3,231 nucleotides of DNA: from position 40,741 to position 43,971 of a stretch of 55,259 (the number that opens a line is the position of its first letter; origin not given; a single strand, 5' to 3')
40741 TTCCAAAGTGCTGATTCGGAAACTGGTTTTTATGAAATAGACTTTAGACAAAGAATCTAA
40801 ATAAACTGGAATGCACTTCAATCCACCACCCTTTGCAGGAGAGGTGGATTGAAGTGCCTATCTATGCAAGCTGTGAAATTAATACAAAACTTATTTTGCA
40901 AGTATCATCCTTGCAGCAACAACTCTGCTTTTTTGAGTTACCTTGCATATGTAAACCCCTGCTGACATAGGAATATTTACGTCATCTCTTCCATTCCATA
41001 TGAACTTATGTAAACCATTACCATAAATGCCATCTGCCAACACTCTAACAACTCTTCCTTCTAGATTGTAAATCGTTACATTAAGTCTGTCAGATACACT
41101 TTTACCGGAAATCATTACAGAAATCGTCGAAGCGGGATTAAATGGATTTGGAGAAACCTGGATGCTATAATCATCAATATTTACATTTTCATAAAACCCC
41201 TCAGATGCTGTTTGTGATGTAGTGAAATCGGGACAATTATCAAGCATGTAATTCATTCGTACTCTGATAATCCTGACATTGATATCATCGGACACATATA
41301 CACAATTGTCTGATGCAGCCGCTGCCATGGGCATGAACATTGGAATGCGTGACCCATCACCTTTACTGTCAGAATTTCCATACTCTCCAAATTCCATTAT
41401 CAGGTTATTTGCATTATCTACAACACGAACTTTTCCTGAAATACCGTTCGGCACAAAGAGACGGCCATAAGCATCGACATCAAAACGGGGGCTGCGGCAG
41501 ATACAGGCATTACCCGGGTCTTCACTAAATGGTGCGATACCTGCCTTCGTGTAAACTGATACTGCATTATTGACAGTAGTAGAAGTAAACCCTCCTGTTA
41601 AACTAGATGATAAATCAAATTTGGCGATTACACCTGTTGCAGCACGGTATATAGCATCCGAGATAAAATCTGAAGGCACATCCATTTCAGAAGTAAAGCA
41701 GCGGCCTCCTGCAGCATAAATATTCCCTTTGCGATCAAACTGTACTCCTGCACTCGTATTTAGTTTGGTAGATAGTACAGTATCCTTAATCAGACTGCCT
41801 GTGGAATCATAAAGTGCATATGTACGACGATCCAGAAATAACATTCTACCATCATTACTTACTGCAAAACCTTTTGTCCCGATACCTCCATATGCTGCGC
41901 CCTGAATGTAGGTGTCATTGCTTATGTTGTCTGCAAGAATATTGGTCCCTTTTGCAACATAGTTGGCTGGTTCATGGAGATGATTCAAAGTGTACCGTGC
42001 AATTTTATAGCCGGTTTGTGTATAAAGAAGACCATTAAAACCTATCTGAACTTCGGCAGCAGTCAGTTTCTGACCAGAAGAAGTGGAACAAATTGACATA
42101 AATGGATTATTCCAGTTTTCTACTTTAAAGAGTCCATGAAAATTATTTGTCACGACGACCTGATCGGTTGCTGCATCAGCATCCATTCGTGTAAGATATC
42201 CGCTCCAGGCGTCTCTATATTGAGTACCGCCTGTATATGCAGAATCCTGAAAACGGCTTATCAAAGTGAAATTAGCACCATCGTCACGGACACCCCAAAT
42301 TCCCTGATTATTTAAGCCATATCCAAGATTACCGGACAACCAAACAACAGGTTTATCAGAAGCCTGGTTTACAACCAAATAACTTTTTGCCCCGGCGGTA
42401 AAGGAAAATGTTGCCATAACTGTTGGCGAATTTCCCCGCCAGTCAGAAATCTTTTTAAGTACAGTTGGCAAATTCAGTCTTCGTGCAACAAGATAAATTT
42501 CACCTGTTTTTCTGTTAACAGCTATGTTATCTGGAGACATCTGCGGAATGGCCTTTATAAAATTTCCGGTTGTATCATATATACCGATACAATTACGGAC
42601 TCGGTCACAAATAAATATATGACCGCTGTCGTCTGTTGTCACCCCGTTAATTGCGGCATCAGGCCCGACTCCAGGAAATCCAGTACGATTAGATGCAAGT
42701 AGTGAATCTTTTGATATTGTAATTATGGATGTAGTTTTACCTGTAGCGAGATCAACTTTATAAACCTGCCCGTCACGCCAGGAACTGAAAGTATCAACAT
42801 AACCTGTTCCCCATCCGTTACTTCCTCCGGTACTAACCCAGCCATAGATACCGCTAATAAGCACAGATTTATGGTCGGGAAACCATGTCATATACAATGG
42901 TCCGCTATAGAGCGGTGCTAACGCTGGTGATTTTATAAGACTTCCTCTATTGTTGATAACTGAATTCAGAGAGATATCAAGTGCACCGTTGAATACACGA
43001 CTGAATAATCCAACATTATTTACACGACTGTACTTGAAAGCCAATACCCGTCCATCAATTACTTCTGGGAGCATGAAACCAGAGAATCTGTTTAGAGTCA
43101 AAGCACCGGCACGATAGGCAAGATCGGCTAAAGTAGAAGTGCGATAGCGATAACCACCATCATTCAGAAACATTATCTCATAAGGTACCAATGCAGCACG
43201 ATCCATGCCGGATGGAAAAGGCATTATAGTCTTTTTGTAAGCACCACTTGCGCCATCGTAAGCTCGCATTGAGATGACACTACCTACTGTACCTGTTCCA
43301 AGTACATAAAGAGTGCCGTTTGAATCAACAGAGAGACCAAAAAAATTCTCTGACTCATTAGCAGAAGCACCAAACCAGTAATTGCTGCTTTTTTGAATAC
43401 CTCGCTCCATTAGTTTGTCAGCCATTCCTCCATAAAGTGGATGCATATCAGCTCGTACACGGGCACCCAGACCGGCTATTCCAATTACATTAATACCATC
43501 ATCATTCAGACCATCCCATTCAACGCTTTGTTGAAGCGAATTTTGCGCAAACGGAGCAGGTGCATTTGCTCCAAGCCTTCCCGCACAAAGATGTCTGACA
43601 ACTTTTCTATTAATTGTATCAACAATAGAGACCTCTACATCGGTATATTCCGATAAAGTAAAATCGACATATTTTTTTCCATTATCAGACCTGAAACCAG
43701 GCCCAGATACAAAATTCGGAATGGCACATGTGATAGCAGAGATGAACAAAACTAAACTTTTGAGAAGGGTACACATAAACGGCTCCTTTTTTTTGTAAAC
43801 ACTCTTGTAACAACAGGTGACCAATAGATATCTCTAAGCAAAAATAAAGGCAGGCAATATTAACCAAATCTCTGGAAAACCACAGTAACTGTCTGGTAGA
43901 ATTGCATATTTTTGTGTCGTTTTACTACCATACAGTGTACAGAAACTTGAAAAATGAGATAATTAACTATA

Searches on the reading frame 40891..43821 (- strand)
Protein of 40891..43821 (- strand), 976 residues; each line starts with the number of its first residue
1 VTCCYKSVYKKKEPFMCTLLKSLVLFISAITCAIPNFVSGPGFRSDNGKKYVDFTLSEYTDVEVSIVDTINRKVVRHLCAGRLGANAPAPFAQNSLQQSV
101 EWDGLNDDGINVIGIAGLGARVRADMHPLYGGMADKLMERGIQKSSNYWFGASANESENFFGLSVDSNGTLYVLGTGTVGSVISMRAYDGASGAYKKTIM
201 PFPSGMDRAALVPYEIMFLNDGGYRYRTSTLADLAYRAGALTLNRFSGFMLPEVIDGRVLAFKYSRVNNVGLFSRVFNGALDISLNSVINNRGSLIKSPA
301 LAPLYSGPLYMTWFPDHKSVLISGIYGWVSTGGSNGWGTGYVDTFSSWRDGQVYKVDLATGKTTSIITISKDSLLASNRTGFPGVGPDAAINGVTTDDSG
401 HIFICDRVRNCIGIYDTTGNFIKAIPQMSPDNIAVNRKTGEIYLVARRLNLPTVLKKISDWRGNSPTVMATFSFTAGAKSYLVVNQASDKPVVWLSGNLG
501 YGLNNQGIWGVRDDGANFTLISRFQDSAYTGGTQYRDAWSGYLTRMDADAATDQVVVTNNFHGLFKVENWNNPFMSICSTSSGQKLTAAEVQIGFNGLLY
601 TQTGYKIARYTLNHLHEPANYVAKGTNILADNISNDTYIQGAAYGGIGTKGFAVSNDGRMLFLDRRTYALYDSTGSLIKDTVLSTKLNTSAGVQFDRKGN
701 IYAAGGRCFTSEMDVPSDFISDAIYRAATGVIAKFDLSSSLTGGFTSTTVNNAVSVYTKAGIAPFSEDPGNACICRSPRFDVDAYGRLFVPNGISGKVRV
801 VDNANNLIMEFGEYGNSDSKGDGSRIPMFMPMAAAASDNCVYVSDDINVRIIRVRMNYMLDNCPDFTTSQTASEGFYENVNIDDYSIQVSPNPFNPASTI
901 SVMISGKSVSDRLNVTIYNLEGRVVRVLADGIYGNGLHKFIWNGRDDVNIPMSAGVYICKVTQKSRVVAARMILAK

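Call 58: search_protein_families(library=pfam, proteins=[window:40891-43821:-], max_evalue=0.00001)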
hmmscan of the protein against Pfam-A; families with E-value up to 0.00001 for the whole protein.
window:40891-43821:- (976 aa): 1 family
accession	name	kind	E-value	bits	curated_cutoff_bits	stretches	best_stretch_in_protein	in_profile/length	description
PF13860.13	FlgD_ig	-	3.9e-10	40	27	1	896-965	8-77/79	FlgD Ig-like domain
